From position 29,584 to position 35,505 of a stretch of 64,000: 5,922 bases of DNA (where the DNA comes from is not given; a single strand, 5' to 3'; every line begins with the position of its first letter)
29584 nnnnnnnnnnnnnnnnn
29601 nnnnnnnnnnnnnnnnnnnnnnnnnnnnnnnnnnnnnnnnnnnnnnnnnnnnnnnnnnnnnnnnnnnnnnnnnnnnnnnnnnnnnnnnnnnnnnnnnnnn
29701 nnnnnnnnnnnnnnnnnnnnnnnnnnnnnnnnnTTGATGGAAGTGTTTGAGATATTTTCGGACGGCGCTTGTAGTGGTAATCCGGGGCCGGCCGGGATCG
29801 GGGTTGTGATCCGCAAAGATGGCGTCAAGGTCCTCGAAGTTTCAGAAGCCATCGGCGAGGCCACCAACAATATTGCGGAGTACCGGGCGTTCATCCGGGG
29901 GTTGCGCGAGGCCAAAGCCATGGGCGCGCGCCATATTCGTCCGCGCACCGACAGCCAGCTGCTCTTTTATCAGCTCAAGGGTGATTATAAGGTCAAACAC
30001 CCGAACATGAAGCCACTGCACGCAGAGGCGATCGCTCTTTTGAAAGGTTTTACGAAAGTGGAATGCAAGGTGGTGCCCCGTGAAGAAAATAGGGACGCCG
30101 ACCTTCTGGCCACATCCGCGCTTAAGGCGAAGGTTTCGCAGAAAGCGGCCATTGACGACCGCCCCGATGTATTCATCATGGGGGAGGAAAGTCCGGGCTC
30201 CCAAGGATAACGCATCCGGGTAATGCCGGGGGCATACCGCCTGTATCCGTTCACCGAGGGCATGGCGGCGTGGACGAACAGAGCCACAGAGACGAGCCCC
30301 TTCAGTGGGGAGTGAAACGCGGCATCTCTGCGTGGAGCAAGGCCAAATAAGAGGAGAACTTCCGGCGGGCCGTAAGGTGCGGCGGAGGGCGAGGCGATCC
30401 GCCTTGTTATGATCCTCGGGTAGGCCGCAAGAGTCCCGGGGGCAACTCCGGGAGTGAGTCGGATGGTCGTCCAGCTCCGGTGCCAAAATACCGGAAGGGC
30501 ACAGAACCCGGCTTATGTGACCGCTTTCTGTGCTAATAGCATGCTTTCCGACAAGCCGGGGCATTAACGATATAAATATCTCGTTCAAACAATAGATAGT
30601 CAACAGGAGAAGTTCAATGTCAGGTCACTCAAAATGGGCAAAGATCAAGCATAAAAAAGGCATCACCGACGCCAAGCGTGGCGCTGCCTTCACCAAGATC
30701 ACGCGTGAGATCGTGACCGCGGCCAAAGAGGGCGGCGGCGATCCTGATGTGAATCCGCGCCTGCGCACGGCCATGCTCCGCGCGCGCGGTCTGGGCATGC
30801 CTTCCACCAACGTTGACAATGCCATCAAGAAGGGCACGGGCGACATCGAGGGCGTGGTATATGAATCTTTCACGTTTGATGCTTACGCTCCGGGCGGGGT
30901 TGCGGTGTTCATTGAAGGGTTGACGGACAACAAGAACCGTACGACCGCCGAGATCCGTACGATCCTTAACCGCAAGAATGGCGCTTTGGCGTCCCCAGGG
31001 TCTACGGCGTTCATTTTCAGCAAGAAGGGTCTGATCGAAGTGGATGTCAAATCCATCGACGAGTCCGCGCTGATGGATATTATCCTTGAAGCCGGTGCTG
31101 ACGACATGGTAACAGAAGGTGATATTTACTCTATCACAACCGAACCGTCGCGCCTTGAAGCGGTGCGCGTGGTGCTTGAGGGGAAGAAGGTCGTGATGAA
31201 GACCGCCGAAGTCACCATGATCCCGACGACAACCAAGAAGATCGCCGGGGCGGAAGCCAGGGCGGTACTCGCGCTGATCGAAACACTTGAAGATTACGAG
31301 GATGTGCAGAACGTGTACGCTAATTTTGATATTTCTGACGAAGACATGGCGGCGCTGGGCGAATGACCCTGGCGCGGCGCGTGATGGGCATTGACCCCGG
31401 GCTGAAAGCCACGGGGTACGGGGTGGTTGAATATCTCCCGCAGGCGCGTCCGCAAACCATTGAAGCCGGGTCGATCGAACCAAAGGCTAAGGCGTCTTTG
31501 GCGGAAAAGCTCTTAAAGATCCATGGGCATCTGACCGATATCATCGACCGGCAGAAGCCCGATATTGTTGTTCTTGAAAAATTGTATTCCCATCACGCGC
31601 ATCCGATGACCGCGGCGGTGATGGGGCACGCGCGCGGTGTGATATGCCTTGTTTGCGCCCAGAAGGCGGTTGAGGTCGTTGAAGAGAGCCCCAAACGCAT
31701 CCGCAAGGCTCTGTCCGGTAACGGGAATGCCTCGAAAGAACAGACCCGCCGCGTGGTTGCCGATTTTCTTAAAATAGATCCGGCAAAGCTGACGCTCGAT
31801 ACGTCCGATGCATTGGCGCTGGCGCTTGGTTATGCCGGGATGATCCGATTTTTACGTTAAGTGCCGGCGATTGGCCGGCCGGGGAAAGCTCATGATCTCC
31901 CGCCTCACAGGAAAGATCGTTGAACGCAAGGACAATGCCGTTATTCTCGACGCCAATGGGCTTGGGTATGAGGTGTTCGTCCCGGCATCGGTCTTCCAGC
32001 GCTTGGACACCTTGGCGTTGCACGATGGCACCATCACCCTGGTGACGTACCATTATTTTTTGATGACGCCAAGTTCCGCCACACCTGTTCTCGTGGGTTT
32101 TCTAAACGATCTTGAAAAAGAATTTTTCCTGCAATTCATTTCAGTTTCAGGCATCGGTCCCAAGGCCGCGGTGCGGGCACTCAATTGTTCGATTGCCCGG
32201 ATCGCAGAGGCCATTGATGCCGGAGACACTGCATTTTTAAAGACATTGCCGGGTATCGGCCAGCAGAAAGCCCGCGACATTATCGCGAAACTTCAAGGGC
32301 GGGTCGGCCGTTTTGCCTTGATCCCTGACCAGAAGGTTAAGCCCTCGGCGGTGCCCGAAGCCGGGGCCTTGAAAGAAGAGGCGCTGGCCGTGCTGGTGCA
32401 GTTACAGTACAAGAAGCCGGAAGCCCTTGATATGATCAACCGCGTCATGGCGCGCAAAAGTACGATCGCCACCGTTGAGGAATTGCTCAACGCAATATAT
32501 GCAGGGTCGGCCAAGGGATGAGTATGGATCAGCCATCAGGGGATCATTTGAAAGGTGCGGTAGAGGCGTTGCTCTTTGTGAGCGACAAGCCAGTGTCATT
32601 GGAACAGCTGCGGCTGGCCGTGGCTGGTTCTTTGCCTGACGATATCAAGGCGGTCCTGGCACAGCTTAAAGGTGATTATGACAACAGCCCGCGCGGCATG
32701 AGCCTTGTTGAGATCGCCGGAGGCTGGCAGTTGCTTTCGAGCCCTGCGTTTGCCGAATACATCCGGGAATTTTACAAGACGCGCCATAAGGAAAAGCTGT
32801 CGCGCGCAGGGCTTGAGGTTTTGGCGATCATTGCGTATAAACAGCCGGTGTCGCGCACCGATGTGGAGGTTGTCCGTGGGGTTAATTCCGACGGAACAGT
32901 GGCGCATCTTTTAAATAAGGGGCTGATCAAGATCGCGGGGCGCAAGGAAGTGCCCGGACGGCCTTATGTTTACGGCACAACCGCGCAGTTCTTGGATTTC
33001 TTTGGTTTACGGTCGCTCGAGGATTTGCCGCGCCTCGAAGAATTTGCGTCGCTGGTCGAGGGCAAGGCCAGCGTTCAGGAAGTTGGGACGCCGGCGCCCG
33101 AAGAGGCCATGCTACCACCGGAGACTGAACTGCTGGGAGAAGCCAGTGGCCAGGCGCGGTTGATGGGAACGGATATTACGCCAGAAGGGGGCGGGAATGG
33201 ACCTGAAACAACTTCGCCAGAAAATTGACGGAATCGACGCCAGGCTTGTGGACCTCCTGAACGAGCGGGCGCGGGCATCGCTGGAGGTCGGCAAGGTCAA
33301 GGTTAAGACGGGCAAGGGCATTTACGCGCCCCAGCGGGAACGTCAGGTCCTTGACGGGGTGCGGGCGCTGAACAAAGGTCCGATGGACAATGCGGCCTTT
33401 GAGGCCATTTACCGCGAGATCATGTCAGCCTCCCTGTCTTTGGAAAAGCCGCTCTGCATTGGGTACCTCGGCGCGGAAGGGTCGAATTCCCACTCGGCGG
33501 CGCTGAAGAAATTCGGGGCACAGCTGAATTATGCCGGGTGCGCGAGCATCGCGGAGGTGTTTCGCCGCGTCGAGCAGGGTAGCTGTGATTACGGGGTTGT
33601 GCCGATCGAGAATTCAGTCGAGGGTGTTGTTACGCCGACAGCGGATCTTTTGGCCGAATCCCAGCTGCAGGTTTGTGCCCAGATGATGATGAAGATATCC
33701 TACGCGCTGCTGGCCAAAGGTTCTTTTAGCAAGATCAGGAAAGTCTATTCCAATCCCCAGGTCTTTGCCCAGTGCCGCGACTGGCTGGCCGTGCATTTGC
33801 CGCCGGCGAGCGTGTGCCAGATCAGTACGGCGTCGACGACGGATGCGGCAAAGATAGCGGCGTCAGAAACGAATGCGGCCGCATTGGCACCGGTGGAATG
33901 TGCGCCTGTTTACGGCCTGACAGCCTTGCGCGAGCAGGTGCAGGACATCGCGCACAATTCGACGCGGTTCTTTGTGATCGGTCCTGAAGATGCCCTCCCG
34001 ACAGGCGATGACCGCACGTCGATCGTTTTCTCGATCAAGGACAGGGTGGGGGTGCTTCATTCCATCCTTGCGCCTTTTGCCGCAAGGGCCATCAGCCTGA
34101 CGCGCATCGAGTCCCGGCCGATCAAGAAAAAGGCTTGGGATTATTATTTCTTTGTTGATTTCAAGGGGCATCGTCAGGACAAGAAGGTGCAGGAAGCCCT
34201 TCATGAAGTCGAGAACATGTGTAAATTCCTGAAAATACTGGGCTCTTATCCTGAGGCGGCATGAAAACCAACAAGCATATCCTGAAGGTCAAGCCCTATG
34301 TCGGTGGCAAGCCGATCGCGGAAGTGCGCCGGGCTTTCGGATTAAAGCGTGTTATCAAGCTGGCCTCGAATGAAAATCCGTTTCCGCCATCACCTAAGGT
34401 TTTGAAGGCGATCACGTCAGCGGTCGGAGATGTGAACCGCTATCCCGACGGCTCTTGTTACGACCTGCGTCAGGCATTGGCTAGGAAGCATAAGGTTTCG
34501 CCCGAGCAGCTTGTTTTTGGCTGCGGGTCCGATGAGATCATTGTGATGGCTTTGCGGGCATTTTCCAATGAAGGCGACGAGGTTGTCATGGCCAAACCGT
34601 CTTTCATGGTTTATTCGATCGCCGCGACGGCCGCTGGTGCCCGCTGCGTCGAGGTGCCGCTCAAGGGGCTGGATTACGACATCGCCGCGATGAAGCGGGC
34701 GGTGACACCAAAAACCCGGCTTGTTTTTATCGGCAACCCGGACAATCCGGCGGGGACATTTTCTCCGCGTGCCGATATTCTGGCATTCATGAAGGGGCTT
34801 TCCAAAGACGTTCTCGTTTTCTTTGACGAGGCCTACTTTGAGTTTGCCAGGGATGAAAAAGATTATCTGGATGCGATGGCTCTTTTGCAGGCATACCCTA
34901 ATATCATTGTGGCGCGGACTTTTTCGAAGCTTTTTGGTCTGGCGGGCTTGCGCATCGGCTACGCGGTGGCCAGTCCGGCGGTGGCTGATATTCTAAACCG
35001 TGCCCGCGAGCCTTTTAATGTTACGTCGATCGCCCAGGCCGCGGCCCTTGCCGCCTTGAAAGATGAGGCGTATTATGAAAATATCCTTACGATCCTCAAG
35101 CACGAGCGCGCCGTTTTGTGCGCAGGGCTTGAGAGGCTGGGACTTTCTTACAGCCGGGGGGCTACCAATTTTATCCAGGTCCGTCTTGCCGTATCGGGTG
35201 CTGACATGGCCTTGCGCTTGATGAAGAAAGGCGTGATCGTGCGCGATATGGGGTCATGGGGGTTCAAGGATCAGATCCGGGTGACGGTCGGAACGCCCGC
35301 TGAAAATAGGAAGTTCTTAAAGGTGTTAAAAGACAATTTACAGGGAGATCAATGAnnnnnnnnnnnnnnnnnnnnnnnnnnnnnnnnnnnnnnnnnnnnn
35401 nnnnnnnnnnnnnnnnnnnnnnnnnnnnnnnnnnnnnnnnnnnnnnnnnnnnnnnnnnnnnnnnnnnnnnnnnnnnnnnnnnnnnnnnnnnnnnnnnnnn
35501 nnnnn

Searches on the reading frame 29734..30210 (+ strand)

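Call 78: search_protein_families(library=pfam, proteins=[window:29734-30210:+], max_evalue=0.001)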
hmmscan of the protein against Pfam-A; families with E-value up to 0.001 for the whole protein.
window:29734-30210:+ (158 aa): 2 families
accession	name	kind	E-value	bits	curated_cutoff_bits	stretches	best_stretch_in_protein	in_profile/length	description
PF13456.12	RVT_3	-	4.6e-24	85.1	21.6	1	9-129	2-123/123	Reverse transcriptase-like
PF00075.30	RNase_H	-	8.3e-11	42.7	25.8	1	5-127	4-137/141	RNase H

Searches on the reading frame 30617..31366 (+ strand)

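Call 78: search_protein_families(library=pfam, proteins=[window:30617-31366:+], max_evalue=0.001)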
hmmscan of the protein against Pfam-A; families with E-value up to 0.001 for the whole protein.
window:30617-31366:+ (249 aa): 2 families
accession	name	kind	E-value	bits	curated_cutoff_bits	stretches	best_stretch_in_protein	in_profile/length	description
PF01709.26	Transcrip_reg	-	1.2e-49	168.5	27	1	82-237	1-160/160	TACO1/YebC second and third domain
PF20772.2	TACO1_YebC_N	-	5e-30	104.2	36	1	5-75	1-72/73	TACO1/YebC protein N-terminal domain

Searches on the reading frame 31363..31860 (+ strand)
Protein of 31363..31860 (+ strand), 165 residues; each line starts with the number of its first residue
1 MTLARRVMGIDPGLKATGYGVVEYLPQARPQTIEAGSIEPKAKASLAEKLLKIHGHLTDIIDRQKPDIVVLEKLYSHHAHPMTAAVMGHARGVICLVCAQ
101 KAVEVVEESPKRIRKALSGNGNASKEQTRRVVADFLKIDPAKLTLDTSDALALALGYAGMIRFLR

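Call 79: search_protein_families(library=pfam, proteins=[window:31363-31860:+], max_evalue=0.00001)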
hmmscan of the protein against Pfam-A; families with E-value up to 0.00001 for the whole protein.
window:31363-31860:+ (165 aa): 1 family
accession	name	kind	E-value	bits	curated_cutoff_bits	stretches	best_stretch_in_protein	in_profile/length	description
PF02075.23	RuvC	-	1e-30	107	22.2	1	7-155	1-146/148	Crossover junction endodeoxyribonuclease RuvC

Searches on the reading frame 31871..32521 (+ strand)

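Call 79: search_protein_families(library=pfam, proteins=[window:31871-32521:+], max_evalue=0.00001)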
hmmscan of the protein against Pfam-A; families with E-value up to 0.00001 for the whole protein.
window:31871-32521:+ (216 aa): 2 families
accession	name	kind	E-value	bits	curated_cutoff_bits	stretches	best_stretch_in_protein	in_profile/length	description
PF01330.27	RuvA_N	-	5e-12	46.2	23.6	1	8-62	1-51/61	RuvA N terminal domain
PF14520.12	HHH_5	-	5.3e-11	43.3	27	1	86-142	1-56/57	Helix-hairpin-helix domain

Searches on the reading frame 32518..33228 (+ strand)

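Call 79: search_protein_families(library=pfam, proteins=[window:32518-33228:+], max_evalue=0.00001)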
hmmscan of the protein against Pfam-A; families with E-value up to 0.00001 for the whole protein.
window:32518-33228:+ (236 aa): 1 family
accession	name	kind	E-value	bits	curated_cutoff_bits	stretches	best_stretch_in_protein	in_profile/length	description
PF04079.22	SMC_ScpB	-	1.5e-56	190.9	27.4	1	14-173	2-160/160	Segregation and condensation complex subunit ScpB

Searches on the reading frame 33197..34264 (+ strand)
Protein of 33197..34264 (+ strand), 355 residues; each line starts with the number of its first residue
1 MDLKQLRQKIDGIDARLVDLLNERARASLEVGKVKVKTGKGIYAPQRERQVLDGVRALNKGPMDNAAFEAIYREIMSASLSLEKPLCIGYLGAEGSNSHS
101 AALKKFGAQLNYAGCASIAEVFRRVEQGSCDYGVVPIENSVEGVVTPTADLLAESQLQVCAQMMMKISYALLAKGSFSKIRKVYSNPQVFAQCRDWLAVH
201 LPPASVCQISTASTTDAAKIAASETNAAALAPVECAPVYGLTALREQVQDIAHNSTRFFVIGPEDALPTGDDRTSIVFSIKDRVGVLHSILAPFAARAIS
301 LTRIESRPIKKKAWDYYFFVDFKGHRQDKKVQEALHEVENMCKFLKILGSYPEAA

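Call 79: search_protein_families(library=pfam, proteins=[window:33197-34264:+], max_evalue=0.00001)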
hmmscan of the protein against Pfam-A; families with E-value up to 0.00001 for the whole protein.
window:33197-34264:+ (355 aa): 3 families
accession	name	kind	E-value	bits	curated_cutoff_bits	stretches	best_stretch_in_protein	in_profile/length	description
PF00800.23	PDT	-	7.3e-55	186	25.2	1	88-264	1-179/181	Prephenate dehydratase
PF01817.26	CM_2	-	3.1e-24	85.4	27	1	6-84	1-80/80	Chorismate mutase type II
PF01842.31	ACT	-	8.1e-14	51.5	27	1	274-339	1-65/66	ACT domain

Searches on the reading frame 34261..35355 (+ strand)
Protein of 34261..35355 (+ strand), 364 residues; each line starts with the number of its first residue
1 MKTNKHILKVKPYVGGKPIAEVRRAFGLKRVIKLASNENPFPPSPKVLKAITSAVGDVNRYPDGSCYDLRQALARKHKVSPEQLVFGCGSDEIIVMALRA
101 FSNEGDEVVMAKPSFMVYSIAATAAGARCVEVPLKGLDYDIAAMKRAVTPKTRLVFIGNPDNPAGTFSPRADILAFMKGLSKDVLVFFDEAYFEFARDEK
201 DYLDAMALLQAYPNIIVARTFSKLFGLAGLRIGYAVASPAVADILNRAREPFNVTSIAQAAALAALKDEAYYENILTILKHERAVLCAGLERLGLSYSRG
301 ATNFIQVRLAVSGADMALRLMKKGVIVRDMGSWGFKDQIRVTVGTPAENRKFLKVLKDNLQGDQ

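Call 79: search_protein_families(library=pfam, proteins=[window:34261-35355:+], max_evalue=0.00001)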
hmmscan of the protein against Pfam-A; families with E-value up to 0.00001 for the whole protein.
window:34261-35355:+ (364 aa): 1 family
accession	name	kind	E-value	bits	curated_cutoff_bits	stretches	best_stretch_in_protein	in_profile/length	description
PF00155.27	Aminotran_1_2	-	3.6e-66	224.2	19.7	1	30-355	2-360/361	Aminotransferase class I and II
